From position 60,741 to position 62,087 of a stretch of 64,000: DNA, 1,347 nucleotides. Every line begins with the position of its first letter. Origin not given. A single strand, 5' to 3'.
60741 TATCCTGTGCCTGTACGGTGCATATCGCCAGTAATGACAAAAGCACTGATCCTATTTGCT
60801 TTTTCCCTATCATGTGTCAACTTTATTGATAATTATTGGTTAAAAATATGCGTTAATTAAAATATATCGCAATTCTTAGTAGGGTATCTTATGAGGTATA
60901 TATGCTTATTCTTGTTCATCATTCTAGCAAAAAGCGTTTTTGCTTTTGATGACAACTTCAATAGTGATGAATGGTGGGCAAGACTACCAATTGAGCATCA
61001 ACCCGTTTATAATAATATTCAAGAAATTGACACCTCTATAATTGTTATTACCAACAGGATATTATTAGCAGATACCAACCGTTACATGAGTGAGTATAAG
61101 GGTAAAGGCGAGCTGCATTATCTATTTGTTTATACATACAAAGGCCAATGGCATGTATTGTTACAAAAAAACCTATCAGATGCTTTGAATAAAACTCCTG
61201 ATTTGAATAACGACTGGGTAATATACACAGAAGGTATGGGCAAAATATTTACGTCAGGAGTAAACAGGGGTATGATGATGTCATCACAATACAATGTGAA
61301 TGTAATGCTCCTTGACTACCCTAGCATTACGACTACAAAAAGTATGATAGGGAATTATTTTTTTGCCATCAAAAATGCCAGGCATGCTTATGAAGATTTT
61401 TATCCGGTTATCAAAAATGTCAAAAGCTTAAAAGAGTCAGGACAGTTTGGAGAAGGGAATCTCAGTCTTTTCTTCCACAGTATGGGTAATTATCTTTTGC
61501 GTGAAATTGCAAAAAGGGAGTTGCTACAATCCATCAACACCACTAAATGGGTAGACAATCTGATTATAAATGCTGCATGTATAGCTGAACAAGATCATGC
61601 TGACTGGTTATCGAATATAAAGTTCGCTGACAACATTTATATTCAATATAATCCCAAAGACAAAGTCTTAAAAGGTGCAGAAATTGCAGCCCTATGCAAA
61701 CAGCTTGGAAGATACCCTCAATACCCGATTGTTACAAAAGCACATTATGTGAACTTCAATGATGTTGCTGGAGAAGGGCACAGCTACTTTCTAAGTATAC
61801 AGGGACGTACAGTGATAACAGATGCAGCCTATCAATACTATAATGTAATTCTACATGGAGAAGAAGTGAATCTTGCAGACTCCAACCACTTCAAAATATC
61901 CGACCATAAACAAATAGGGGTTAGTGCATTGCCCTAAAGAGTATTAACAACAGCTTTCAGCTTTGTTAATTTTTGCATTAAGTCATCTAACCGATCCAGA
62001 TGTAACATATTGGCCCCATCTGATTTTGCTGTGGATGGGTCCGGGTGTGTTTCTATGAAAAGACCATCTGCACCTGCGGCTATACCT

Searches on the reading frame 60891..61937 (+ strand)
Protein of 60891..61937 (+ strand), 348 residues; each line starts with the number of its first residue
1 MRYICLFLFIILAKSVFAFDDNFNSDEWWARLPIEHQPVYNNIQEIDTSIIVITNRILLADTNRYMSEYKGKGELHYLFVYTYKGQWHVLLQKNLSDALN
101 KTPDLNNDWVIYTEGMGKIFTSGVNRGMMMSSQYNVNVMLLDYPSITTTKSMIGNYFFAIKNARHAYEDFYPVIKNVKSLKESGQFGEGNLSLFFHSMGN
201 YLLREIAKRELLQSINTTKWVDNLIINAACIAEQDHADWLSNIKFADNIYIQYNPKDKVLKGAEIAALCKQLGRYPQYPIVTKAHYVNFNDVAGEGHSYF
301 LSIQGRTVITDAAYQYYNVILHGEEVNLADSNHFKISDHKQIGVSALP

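Call 86: search_protein_families(library=pfam, proteins=[L031:1-6123:+, L031:6157-6462:+, L031:6739-9615:+], max_evalue=0.01)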
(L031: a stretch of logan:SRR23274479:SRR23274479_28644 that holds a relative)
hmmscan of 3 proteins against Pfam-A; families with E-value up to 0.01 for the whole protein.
L031:1-6123:+ (2041 aa): 0 families

L031:6157-6462:+ (102 aa): 0 families

L031:6739-9615:+ (959 aa): 3 families
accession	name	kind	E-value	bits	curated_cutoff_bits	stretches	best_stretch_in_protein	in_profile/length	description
PF13573.12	SprB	-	8.8e-40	134.5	28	4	488-523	2-37/37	SprB repeat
PF13585.12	CHU_C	-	2.1e-14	53.8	27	1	873-956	2-85/86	CHU_C Type IX secretion signal domain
PF18962.6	Por_Secre_tail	-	0.00053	20.7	27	0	520-547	41-68/75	Secretion system C-terminal sorting domain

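Call 104: search_protein_families(library=pfam, proteins=[L031:5434-6123:+, L031:5146-5460:+], max_evalue=1)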
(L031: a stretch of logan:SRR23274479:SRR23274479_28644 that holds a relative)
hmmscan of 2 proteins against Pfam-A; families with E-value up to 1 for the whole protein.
L031:5434-6123:+ (230 aa): 4 families
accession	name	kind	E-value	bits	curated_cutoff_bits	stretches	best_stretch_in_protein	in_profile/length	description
PF12146.15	Hydrolase_4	-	0.013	15.2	27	1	75-123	60-107/239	Serine aminopeptidase, S33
PF01083.28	Cutinase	-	0.019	15.4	25.9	1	69-115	57-103/173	Cutinase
PF01764.32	Lipase_3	-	0.022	15.1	22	1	69-102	43-74/140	Lipase (class 3)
PF00561.26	Abhydrolase_1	-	0.044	13.9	25.8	1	75-216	53-178/245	alpha/beta hydrolase fold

L031:5146-5460:+ (105 aa): 0 families
